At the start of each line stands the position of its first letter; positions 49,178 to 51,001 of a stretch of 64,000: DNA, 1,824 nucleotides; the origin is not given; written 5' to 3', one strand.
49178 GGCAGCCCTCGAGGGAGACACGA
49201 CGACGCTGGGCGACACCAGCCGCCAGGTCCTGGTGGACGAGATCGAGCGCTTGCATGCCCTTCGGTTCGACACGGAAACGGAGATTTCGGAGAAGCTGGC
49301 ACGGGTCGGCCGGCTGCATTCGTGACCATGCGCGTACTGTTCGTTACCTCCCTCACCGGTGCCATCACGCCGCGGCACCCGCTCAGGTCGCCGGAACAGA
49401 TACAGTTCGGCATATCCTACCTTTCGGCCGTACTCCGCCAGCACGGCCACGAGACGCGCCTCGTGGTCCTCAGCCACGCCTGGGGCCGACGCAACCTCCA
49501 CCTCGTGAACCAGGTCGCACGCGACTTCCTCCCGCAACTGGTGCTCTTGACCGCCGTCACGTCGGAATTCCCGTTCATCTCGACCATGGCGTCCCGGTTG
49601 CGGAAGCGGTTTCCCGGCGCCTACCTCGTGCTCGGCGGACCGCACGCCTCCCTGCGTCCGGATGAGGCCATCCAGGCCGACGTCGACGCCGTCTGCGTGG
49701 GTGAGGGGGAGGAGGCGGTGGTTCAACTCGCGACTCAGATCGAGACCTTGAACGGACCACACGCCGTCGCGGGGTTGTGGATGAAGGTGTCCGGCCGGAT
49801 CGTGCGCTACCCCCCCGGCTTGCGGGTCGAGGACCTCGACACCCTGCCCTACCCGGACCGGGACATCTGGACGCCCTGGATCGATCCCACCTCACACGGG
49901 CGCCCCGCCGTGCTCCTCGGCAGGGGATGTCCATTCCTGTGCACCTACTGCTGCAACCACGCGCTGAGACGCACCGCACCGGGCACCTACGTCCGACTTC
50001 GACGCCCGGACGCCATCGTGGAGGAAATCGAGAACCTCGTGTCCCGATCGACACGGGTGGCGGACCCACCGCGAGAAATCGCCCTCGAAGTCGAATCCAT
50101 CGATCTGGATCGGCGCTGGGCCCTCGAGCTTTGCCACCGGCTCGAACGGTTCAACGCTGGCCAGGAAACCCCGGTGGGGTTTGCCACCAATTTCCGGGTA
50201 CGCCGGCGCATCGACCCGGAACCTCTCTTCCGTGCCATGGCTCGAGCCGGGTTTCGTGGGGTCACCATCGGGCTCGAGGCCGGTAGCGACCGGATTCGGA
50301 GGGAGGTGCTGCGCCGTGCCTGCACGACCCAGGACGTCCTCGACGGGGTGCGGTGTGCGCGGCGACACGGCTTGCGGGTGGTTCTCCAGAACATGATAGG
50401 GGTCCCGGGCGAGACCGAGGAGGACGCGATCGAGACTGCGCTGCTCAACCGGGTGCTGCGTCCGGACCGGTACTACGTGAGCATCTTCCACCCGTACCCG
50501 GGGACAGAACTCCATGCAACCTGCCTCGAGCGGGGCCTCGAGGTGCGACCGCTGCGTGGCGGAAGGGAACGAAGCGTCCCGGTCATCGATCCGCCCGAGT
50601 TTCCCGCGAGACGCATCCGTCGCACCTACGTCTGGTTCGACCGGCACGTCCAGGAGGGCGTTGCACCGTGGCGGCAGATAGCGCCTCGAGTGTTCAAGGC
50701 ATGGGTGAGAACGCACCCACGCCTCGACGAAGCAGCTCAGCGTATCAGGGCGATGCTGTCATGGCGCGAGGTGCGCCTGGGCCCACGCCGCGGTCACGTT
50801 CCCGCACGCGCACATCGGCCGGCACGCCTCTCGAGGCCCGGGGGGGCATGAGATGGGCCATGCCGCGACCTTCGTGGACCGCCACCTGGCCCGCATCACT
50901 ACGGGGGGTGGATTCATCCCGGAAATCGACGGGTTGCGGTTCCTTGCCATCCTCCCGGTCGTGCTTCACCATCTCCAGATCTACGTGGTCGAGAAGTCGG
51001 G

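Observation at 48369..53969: Operon coupling a SLATT/DUF4231-like 2TM protein to a cobalamin radical-SAM enzyme, an acyltransferase-3 and a GT-C membrane protein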

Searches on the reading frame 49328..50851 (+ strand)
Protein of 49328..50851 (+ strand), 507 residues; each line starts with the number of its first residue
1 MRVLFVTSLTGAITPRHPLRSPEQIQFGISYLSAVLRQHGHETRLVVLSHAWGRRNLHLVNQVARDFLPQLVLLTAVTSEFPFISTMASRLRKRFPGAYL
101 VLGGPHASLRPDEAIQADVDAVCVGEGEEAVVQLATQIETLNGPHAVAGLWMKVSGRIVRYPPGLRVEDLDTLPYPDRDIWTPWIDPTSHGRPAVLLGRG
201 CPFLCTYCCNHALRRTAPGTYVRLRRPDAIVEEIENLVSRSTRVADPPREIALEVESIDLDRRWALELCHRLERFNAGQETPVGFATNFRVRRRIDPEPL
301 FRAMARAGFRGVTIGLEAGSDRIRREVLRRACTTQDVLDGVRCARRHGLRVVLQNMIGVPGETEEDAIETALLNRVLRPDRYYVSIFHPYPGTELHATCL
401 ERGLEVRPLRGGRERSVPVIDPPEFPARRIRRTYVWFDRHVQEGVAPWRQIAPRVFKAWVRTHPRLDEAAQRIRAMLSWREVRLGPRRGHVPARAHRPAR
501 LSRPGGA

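Call 5: search_protein_families(library=pfam, proteins=[window:49328-50851:+], max_evalue=1)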
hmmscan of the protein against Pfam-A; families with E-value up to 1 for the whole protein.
window:49328-50851:+ (507 aa): 4 families
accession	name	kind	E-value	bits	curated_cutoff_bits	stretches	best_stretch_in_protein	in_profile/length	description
PF04055.27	Radical_SAM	-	2.9e-20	73.5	29.5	1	197-371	3-163/166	Radical SAM superfamily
PF02310.24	B12-binding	-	6e-16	58.8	32.1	1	26-134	14-120/121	B12 binding domain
PF19864.5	Radical_SAM_N2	-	0.013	15.4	29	1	93-140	81-127/151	Radical SAM proteins, N-terminal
PF13353.11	Fer4_12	-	0.098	13.4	22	1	194-235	8-49/137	4Fe-4S single cluster domain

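Call 6: search_protein_families(library=ncbifam, proteins=[window:49328-50851:+], max_evalue=1)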
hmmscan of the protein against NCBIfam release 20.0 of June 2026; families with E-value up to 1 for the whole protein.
window:49328-50851:+ (507 aa): 34 families (the best 25 are shown)
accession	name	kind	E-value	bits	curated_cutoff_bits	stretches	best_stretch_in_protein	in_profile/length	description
TIGR02026.1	BchE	equivalog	4.3e-29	101.7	481.35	1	28-402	24-390/497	magnesium-protoporphyrin IX monomethyl ester anaerobic oxidative cyclase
TIGR03471.1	HpnJ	equivalog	6e-28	97.9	577.6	1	60-404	62-392/472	hopanoid biosynthesis associated radical SAM protein HpnJ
TIGR04013.1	B12_SAM_MJ_1487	hypoth_equivalog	5.3e-27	94.6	251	2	27-243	11-198/382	TIGR04013 family B12-binding domain/radical SAM domain-containing protein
NF050148.1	rSAM_ApyD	equivalog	1.9e-26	92.7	750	1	28-397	27-391/645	RiPP biosynthesis radical SAM protein ApyD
TIGR04014.1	B12_SAM_MJ_0865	equivalog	1.1e-23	83.7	360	1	20-404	5-363/434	methyl-coenzyme M reductase glutamine C-methyltransferase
TIGR04072.2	rSAM_ladder_B12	equivalog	4.5e-18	65.1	360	1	87-374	89-345/443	lipid biosynthesis B12-binding/radical SAM protein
NF033070.1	rSAM_AprD4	equivalog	4.7e-18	65.3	500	1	141-403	142-394/456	AprD4 family radical SAM diol-dehydratase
TIGR04367.1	HpnR_B12_rSAM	equivalog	4.7e-18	65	650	1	27-398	23-372/490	hopanoid C-3 methylase HpnR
NF038361.1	rSAM_Sden_1168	equivalog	1.3e-14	53.7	575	1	99-403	172-477/560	Sden_1168 family B12-binding radical SAM P-methyltransferase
TIGR03975.1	rSAM_ocin_1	subfamily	1.4e-14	53.5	281.85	1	87-366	147-419/606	RiPP maturation radical SAM C-methyltransferase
TIGR04479.1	bcpD_PhpK_rSAM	subfamily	4.2e-14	51.8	600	1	25-388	71-420/504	PhpK family radical SAM P-methyltransferase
TIGR04295.1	B12_rSAM_oligo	hypoth_equivalog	2.4e-12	46.2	400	1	29-243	28-246/422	TIGR04295 family B12-binding domain-containing radical SAM protein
NF033712.0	B12_rSAM_KedN5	subfamily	5.4e-11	41.4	700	1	29-208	20-211/624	KedN5 family methylcobalamin-dependent radical SAM C-methyltransferase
TIGR04385.1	B12_rSAM_cofa1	equivalog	7.6e-11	41.9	450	1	81-367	84-354/438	B12 lower ligand biosynthesis radical SAM protein BzaD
TIGR04190.1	B12_SAM_Ta0216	equivalog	6.5e-09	34.9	500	1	91-371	103-388/554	TIGR04190 family B12-binding domain/radical SAM domain protein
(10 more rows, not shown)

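Call 34: find_homologous_proteins(query=window:49328-50851:+, max_evalue=1e-20)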
Query window:49328-50851:+ (507 aa): 600 proteins with E <= 1e-20 among 8000 candidates; the best 120 are listed.
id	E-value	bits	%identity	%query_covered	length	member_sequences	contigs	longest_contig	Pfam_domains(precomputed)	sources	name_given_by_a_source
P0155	0.0e+0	1160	100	100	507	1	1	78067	PF04055.28,PF02310.25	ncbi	-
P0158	6.2e-195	667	63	95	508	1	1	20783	PF04055.28,PF02310.25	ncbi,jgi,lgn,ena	-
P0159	6.2e-137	476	45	93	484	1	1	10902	PF04055.28,PF02310.25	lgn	-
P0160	1.5e-136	474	44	94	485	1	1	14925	PF04055.28,PF02310.25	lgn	-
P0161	5.0e-136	473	47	95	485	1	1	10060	PF04055.28,PF02310.25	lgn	-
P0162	2.2e-135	471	42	96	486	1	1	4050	PF04055.28,PF02310.25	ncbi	-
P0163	2.9e-135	470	43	96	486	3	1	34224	PF04055.28,PF02310.25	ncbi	ncbi:B12-binding domain-containing radical SAM protein [Candidatus Omnitrophota bacterium]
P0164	1.8e-133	464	43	96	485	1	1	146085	PF04055.28,PF02310.25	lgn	-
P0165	1.7e-132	461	46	92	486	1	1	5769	PF04055.28,PF02310.25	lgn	-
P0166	1.1e-131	458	42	95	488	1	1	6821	PF04055.28,PF02310.25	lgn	-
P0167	2.3e-130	454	42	95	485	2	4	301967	PF04055.28,PF02310.25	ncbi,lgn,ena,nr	ncbi:MAG: B12-binding domain-containing radical SAM protein [Candidatus Margulisbacteria bacterium]|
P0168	3.2e-130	454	47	92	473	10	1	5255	PF04055.28,PF02310.25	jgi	-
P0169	5.5e-130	453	47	94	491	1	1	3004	PF04055.28,PF19864.6,PF02310.25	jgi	jgi:radical SAM superfamily enzyme YgiQ (UPF0313 family)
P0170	5.8e-130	453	42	93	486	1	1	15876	PF04055.28,PF02310.25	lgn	-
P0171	1.1e-129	452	46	91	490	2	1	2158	PF04055.28,PF02310.25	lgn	-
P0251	1.2e-122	429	46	91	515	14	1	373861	PF04055.28,PF02310.25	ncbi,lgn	ncbi:B12-binding domain-containing radical SAM protein [Candidatus Solincola sp.]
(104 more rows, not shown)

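Call 35: find_encoding_contigs(protein=P0164, flank=8000, max_places=1)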
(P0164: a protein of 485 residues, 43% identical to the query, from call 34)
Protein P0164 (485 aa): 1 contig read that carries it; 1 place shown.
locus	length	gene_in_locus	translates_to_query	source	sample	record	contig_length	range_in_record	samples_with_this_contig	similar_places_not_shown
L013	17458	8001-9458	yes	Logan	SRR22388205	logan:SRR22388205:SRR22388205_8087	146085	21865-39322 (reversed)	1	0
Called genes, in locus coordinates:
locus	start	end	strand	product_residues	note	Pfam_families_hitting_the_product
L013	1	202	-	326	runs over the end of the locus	PF03102:NeuB, PF08666:SAF (weak)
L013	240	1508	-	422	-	PF04055:Radical_SAM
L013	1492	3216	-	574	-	PF02543:Carbam_trans_N, PF16861:Carbam_trans_C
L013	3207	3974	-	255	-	PF00583:Acetyltransf_1, PF13673:Acetyltransf_10, PF13508:Acetyltransf_7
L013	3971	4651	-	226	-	PF08889:WbqC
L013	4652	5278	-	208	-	PF02585:PIG-L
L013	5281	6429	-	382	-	PF01041:DegT_DnrJ_EryC1, PF00155:Aminotran_1_2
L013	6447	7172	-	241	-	PF00483:NTP_transferase, PF12804:NTP_transf_3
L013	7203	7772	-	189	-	-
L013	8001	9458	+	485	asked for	PF02310:B12-binding, PF04055:Radical_SAM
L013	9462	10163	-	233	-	-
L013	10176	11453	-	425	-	PF08421:Methyltransf_13, PF13489:Methyltransf_23, PF08484:Methyltransf_14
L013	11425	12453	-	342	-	PF00106:adh_short (weak), PF01073:3Beta_HSD, PF01370:Epimerase, PF02719:Polysacc_synt_2, PF04321:RmlD_sub_bind, PF05368:NmrA (weak), PF13460:NAD_binding_10, PF16363:GDP_Man_Dehyd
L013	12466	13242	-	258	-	PF00535:Glycos_transf_2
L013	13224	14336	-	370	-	PF00155:Aminotran_1_2, PF01041:DegT_DnrJ_EryC1, PF00266:Aminotran_5 (weak), PF01053:Cys_Met_Meta_PP (weak), PF01212:Beta_elim_lyase (weak)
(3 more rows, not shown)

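Call 36: find_encoding_contigs(protein=P0167, flank=8000, max_places=1)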
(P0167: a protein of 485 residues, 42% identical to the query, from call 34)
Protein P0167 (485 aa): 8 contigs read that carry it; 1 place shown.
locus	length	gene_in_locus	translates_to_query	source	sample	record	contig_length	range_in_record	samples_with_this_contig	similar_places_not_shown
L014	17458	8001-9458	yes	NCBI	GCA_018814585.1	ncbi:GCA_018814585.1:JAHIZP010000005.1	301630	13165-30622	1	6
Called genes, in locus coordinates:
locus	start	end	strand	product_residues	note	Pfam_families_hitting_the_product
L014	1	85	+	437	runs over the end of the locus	PF01210:NAD_Gly3P_dh_N (faint), PF03446:NAD_binding_2, PF03721:UDPG_MGDP_dh_N, PF00984:UDPG_MGDP_dh, PF03720:UDPG_MGDP_dh_C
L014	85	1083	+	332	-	PF01408:GFO_IDH_MocA, PF22725:GFO_IDH_MocA_C3, PF02894:GFO_IDH_MocA_C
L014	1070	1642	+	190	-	PF25084:LbH_EIF2B (weak), PF14602:Hexapep_2 (faint), PF00132:Hexapep, PF25087:GMPPB_C (weak)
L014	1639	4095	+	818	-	PF13439:Glyco_transf_4 (faint), PF00534:Glycos_transf_1, PF13692:Glyco_trans_1_4, PF13524:Glyco_trans_1_2 (weak), PF00534:Glycos_transf_1, PF13692:Glyco_trans_1_4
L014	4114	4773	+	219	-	PF01209:Ubie_methyltran (weak), PF13489:Methyltransf_23, PF13649:Methyltransf_25, PF08241:Methyltransf_11, PF08242:Methyltransf_12 (weak)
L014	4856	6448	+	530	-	PF02366:PMT, PF13231:PMT_2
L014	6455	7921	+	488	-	PF04932:Wzy_C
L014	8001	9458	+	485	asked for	PF02310:B12-binding, PF04055:Radical_SAM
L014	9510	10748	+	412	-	PF13439:Glyco_transf_4, PF13579:Glyco_trans_4_4 (weak), PF00534:Glycos_transf_1, PF13692:Glyco_trans_1_4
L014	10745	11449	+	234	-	PF13489:Methyltransf_23, PF13847:Methyltransf_31 (weak), PF08241:Methyltransf_11 (weak), PF08242:Methyltransf_12, PF13649:Methyltransf_25 (weak)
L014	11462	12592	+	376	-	PF13477:Glyco_trans_4_2 (weak), PF13439:Glyco_transf_4, PF13579:Glyco_trans_4_4, PF20706:GT4-conflict, PF00534:Glycos_transf_1, PF13692:Glyco_trans_1_4, PF13524:Glyco_trans_1_2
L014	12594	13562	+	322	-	PF04015:DUF362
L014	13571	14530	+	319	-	PF13527:Acetyltransf_9 (weak)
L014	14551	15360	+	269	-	PF10096:DUF2334 (weak), PF01522:Polysacc_deac_1, PF11959:DUF3473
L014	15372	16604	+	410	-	PF13439:Glyco_transf_4, PF13579:Glyco_trans_4_4, PF00534:Glycos_transf_1, PF13692:Glyco_trans_1_4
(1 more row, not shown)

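Call 37: find_encoding_contigs(protein=P0251, flank=8000, max_places=1)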
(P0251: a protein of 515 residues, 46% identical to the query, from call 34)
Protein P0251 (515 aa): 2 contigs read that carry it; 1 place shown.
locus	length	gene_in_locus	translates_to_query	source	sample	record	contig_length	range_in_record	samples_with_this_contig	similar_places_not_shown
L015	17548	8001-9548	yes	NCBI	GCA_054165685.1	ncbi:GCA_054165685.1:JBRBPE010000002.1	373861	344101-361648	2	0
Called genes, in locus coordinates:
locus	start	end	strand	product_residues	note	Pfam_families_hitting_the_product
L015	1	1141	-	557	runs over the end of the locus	PF01565:FAD_binding_4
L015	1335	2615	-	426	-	PF13183:Fer4_8 (weak), PF02754:CCG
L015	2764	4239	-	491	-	PF01565:FAD_binding_4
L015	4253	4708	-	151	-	-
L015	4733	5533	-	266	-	PF01012:ETF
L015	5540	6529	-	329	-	PF01012:ETF, PF00766:ETF_alpha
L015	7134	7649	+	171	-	PF00210:Ferritin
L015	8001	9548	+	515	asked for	PF02310:B12-binding, PF04055:Radical_SAM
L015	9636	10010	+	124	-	-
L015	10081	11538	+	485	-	PF08541:ACP_syn_III_C (weak), PF12172:zf-ChsH2 (weak)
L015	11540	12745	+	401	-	PF00108:Thiolase_N, PF22691:Thiolase_C_1, PF02803:Thiolase_C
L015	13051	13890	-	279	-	PF00378:ECH_1, PF16113:ECH_2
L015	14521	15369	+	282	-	PF09719:C_GCAxxG_C_C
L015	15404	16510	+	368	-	PF04015:DUF362, PF00037:Fer4 (weak), PF12837:Fer4_6 (faint), PF12838:Fer4_7 (weak), PF13187:Fer4_9 (faint), PF13237:Fer4_10 (weak)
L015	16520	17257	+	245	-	PF13489:Methyltransf_23, PF03141:Methyltransf_29 (weak), PF07021:MetW (weak), PF01209:Ubie_methyltran (weak), PF13847:Methyltransf_31, PF08241:Methyltransf_11, PF08242:Methyltransf_12, PF13649:Methyltransf_25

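Call 44: search_solved_structures(query=window:49328-50851:+, max_evalue=0.001)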
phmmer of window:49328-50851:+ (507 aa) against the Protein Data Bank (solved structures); distinct sequences matched with E-value up to 0.001: 5.
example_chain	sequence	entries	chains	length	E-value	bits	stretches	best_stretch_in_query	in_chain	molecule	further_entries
9ccb_A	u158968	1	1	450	8.1e-18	67.8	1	36-397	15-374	Radical SAM core domain-containing protein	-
6fd2_B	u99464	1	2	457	5.9e-15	58.4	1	141-403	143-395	Putative apramycin biosynthetic oxidoreductase 4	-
9n1b_A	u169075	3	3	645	6.1e-07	31.9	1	82-210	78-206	Radical SAM protein | Radical SAM enzyme CysS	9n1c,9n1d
6wte_A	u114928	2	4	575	4.2e-05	25.9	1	199-366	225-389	B12-binding domain-containing protein | Tryptophan-C2-methyltransferase containing B12-binding domain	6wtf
7kdx_A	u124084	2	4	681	0.00014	24.2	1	69-209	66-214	Methyltransferase TokK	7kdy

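Call 55: find_encoding_contigs(protein=P0160, flank=8000, max_places=1)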
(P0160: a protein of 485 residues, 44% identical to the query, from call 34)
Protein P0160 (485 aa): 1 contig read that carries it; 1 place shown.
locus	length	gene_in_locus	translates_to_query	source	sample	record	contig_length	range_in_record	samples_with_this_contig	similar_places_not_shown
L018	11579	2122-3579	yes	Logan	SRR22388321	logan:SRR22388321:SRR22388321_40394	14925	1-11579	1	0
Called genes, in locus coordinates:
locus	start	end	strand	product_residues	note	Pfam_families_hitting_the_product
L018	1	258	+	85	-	?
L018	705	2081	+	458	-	PF02310:B12-binding, PF04055:Radical_SAM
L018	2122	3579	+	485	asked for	PF02310:B12-binding, PF04055:Radical_SAM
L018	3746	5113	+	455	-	PF02310:B12-binding, PF04055:Radical_SAM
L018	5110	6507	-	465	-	PF02310:B12-binding, PF04055:Radical_SAM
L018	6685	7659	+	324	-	PF00535:Glycos_transf_2, PF10111:Glyco_tranf_2_2, PF13506:Glyco_transf_21, PF13641:Glyco_tranf_2_3, PF13632:Glyco_trans_2_3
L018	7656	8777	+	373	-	PF04055:Radical_SAM, PF13186:SPASM (weak)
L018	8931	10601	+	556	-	-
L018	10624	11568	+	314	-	PF00535:Glycos_transf_2, PF10111:Glyco_tranf_2_2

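Call 56: find_encoding_contigs(protein=P0159, flank=8000, max_places=1)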
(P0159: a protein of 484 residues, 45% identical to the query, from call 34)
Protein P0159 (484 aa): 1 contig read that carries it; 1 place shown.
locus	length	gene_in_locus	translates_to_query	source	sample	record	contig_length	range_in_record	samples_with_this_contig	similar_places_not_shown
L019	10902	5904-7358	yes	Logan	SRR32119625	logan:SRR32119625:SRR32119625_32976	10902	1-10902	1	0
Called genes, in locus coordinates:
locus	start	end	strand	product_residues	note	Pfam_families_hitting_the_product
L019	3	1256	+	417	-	?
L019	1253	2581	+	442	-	PF04932:Wzy_C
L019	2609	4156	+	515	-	PF02310:B12-binding, PF04055:Radical_SAM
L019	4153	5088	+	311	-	-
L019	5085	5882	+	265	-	PF13489:Methyltransf_23, PF08241:Methyltransf_11, PF08242:Methyltransf_12 (weak), PF13649:Methyltransf_25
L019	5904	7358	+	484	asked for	PF02310:B12-binding, PF04055:Radical_SAM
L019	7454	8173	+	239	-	PF04055:Radical_SAM, PF13186:SPASM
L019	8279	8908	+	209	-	PF02525:Flavodoxin_2, PF03358:FMN_red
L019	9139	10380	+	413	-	PF01590:GAF, PF13185:GAF_2, PF13492:GAF_3, PF00512:HisKA, PF02518:HATPase_c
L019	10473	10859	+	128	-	PF00072:Response_reg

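Call 79: search_solved_structures(query=window:49328-50851:+, max_evalue=1e-10, show_alignments=1)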
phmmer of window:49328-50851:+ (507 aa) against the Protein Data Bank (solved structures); distinct sequences matched with E-value up to 1e-10: 2.
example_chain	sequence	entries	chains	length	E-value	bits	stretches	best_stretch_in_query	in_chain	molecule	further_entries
9ccb_A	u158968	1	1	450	8.1e-18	67.8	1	36-397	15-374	Radical SAM core domain-containing protein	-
6fd2_B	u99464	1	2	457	5.9e-15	58.4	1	141-403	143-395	Putative apramycin biosynthetic oxidoreductase 4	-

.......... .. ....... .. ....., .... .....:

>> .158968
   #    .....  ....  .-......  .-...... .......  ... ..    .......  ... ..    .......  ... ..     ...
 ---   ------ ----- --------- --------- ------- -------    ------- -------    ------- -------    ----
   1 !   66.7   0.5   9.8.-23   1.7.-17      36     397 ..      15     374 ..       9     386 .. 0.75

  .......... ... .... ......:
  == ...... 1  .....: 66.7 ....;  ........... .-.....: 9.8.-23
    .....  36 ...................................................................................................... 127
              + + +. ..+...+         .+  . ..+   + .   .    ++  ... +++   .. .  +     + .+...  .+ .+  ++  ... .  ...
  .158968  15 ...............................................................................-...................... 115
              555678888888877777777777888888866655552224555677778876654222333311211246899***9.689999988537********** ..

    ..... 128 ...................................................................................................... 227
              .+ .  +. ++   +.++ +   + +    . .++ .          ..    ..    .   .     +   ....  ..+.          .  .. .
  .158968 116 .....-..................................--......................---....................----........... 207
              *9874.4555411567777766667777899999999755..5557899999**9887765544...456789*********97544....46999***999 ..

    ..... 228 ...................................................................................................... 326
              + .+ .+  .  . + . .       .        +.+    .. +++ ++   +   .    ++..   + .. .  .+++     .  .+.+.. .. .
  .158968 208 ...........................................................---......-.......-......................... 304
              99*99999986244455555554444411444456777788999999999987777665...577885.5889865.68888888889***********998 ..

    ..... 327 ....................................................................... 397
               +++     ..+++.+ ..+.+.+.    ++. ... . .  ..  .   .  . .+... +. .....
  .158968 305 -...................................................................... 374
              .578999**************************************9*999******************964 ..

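Call 91: search_protein_families(library=padloc, proteins=[window:49328-50851:+], max_evalue=0.001)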
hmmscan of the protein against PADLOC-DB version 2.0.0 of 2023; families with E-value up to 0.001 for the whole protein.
window:49328-50851:+ (507 aa): 0 families

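Call 97: search_dna_similar(query=window:49328-50851:+, collection=plasmids, mode=protein, max_evalue=1e-20, max_rows=10)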
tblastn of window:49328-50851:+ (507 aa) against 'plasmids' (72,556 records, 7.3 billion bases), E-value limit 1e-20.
Records with a match: 2; places in all: 2; records where one place covers at least 80% of the query: 0.
Best place of each record, by identity: <60% 2.
By first word of the organism name: Solidesulfovibrio 2.
By predicted mobility (MOB-suite, as given by PLSDB): non-mobilizable 2.
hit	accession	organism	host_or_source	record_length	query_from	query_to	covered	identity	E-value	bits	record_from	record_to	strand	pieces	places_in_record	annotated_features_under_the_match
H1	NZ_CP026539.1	Solidesulfovibrio carbinolicus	-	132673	1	404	80%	29.0%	5e-32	138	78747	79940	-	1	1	radical SAM protein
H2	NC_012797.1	Solidesulfovibrio magneticus RS-1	-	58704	28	403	74%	26.4%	1e-27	125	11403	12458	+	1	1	radical SAM protein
